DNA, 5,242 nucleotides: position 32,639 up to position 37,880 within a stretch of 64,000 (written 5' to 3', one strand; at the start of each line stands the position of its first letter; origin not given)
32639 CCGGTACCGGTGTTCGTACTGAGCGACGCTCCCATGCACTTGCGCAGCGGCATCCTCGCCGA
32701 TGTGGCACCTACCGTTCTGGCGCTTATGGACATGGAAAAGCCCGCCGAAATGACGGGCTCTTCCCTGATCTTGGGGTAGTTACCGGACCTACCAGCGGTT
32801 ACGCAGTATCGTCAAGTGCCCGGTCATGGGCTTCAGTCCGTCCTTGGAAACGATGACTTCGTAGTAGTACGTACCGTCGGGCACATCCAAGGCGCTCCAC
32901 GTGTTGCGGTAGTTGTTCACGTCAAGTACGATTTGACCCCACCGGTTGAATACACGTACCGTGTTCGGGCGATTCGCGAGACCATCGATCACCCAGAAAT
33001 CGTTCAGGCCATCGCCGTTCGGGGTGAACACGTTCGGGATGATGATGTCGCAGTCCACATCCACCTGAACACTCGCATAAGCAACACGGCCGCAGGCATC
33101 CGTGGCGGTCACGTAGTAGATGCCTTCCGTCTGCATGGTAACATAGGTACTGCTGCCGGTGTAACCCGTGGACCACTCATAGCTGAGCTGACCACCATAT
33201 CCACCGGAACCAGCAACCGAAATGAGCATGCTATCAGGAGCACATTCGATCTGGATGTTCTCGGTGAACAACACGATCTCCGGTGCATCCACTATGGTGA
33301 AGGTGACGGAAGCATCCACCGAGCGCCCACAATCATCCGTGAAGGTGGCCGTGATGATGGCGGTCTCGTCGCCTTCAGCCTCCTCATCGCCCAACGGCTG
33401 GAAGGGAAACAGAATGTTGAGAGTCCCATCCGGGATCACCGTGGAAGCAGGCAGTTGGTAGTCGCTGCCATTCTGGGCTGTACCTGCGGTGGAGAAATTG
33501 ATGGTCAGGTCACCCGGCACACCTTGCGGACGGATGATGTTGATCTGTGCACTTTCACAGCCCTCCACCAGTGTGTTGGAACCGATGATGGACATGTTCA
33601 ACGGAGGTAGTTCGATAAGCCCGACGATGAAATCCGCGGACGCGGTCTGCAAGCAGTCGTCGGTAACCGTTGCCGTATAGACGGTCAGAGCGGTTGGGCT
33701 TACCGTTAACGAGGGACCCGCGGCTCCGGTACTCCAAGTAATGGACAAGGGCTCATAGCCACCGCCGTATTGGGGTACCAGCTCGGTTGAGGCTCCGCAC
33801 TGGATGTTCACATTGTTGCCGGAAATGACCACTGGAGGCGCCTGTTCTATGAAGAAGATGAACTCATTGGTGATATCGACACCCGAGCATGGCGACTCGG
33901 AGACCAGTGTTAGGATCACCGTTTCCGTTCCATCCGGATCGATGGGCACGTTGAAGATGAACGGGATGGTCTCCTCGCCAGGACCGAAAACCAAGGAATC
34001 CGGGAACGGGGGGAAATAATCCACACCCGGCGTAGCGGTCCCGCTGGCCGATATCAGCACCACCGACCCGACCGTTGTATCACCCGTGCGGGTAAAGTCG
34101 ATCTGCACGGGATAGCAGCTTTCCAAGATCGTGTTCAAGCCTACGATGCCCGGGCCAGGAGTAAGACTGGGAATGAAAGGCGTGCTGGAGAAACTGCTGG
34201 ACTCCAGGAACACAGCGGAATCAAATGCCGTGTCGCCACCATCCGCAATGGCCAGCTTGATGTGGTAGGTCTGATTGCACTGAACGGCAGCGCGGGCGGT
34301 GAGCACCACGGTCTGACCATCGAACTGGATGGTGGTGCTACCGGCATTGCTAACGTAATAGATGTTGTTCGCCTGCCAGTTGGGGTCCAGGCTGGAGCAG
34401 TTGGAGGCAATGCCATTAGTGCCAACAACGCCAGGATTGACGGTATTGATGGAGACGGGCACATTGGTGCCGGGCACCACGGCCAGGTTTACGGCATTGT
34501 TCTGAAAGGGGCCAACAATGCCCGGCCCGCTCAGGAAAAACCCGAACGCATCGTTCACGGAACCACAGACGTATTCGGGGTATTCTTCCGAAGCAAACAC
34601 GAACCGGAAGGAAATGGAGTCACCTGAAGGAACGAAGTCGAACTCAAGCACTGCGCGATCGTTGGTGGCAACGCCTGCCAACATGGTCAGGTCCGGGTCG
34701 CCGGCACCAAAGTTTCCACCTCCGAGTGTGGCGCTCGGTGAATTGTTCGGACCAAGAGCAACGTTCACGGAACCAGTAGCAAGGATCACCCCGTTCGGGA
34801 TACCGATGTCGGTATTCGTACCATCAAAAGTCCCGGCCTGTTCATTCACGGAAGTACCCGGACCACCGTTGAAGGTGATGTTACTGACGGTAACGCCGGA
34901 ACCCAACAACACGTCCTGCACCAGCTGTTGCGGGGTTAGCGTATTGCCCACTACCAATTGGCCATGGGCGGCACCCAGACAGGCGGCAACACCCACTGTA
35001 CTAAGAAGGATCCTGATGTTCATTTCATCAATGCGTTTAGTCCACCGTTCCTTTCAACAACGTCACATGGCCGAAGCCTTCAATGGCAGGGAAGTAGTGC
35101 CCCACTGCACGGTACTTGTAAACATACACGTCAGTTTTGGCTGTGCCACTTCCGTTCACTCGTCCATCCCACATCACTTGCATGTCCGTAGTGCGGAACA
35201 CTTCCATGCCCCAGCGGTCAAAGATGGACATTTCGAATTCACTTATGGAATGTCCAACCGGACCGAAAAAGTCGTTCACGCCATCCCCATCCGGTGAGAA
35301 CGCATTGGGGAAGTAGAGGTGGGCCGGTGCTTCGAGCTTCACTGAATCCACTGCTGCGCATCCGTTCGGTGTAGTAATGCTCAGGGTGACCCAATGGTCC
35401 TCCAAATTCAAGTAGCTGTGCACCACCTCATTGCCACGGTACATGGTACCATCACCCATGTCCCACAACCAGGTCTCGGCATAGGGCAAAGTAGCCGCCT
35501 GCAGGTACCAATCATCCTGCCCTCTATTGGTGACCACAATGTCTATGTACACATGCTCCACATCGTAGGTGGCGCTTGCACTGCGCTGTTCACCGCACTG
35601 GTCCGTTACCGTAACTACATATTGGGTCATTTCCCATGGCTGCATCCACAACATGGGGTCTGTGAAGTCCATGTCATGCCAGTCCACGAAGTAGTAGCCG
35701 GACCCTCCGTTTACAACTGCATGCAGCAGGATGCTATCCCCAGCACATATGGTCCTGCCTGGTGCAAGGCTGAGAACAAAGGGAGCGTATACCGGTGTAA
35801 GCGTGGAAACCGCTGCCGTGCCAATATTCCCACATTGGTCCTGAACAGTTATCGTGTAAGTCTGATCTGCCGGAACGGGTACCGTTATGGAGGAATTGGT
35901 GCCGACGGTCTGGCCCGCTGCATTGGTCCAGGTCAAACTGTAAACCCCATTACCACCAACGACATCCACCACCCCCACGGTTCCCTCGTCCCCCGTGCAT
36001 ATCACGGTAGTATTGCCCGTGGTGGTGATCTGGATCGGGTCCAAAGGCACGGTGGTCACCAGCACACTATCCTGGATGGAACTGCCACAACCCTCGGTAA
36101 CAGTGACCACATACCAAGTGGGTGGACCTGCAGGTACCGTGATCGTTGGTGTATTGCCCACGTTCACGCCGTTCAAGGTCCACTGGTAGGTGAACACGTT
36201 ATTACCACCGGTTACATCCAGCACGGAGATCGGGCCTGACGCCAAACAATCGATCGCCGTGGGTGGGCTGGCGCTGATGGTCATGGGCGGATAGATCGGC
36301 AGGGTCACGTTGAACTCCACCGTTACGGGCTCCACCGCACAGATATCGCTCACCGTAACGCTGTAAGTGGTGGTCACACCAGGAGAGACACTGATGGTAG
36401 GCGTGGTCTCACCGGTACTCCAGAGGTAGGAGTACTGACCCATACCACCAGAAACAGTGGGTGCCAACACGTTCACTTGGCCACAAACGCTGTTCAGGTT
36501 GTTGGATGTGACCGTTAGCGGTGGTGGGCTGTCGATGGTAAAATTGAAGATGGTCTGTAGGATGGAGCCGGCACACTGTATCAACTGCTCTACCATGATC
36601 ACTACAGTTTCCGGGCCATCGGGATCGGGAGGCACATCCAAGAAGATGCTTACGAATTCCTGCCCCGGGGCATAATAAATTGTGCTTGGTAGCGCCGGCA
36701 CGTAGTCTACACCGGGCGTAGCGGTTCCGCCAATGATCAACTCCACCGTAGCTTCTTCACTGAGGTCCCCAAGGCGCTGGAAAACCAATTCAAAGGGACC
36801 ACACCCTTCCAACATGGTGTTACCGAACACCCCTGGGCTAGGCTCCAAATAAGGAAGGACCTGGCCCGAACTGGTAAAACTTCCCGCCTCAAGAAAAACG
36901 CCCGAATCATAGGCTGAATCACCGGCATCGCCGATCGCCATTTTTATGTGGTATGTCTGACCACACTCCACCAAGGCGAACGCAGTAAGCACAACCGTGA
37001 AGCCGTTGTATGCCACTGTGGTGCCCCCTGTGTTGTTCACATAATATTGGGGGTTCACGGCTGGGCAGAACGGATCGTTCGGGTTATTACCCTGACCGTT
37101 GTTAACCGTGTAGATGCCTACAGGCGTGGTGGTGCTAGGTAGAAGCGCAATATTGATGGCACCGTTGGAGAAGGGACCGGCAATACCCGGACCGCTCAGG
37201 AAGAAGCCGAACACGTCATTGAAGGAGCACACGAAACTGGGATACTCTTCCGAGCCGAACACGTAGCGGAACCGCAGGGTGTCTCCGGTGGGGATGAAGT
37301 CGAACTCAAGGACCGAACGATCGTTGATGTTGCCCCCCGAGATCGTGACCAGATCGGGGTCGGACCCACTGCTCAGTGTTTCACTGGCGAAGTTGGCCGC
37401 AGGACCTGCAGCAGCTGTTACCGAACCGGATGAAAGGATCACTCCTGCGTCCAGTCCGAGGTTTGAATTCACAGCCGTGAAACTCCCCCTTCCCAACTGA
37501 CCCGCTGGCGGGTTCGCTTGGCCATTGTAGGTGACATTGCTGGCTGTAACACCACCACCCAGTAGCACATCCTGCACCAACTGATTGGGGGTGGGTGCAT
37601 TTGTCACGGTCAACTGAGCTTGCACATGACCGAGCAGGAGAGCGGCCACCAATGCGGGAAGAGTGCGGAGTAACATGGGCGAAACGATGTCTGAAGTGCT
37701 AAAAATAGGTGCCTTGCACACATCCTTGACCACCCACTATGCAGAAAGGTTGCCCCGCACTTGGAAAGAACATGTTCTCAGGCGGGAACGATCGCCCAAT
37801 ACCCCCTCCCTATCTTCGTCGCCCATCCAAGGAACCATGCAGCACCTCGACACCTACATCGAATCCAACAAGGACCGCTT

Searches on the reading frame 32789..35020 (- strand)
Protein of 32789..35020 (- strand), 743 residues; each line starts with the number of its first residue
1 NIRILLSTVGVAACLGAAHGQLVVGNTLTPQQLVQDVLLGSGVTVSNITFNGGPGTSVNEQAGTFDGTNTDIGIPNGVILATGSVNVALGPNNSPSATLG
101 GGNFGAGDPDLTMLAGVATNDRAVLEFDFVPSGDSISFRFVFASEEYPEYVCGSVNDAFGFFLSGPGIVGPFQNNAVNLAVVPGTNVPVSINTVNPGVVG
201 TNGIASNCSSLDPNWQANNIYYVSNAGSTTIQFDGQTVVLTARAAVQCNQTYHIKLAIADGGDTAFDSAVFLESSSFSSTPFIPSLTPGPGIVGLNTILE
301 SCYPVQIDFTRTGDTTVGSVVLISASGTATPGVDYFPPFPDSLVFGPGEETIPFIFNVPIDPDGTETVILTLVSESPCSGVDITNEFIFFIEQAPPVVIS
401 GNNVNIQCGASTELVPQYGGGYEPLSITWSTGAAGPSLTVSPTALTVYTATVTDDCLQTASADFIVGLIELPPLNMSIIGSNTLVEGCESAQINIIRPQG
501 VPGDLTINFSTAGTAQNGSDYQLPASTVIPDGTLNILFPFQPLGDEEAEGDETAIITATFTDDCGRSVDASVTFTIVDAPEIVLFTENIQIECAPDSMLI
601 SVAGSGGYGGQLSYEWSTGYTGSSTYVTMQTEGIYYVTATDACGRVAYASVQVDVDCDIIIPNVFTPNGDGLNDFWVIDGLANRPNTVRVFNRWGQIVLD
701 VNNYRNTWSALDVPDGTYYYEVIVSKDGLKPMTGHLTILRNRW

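Call 54: search_protein_families(library=pfam, proteins=[window:32789-35020:-], max_evalue=0.0001)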
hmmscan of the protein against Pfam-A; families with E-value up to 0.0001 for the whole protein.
window:32789-35020:- (743 aa): 2 families
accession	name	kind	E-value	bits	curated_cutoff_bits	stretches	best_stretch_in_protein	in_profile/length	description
PF13585.12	CHU_C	-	7.1e-20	71.4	27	1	659-738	1-86/86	CHU_C Type IX secretion signal domain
PF03160.20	Calx-beta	-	1.6e-08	35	27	0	300-355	19-75/119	Calx-beta domain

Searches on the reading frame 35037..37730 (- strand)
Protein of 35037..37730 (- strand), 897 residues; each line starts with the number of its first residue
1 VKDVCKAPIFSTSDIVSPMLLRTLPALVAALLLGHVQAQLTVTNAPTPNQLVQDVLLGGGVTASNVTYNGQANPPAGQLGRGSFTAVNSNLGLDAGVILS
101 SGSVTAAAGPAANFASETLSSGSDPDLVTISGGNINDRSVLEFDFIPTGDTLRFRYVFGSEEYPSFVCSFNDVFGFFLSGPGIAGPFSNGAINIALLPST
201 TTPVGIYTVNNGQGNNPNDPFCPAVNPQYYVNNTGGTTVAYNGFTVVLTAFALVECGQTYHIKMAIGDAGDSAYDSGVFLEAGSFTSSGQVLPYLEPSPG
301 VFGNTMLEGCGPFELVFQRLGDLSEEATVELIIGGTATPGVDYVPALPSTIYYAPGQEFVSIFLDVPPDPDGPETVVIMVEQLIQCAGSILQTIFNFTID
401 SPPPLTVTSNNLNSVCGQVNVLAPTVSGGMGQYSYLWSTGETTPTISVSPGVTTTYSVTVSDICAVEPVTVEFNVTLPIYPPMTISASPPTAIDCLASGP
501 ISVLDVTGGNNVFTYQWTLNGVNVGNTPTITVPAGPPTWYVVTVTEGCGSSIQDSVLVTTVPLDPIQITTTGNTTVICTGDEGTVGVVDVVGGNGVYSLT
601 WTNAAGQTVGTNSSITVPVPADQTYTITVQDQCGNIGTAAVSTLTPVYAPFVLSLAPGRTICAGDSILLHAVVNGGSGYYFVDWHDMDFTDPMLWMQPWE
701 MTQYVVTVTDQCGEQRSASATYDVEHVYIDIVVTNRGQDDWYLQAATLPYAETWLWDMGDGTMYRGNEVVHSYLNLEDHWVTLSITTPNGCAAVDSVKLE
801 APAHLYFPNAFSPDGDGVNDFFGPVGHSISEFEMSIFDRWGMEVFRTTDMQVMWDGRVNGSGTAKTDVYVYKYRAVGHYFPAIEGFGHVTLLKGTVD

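Call 54: search_protein_families(library=pfam, proteins=[window:35037-37730:-], max_evalue=0.0001)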
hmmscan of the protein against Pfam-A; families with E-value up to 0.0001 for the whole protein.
window:35037-37730:- (897 aa): 2 families
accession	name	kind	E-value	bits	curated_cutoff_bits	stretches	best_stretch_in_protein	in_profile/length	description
PF13585.12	CHU_C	-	5.2e-13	49.4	27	1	807-872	3-69/86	CHU_C Type IX secretion signal domain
PF18911.6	PKD_4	-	4.4e-05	23.9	27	1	752-795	35-79/85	PKD domain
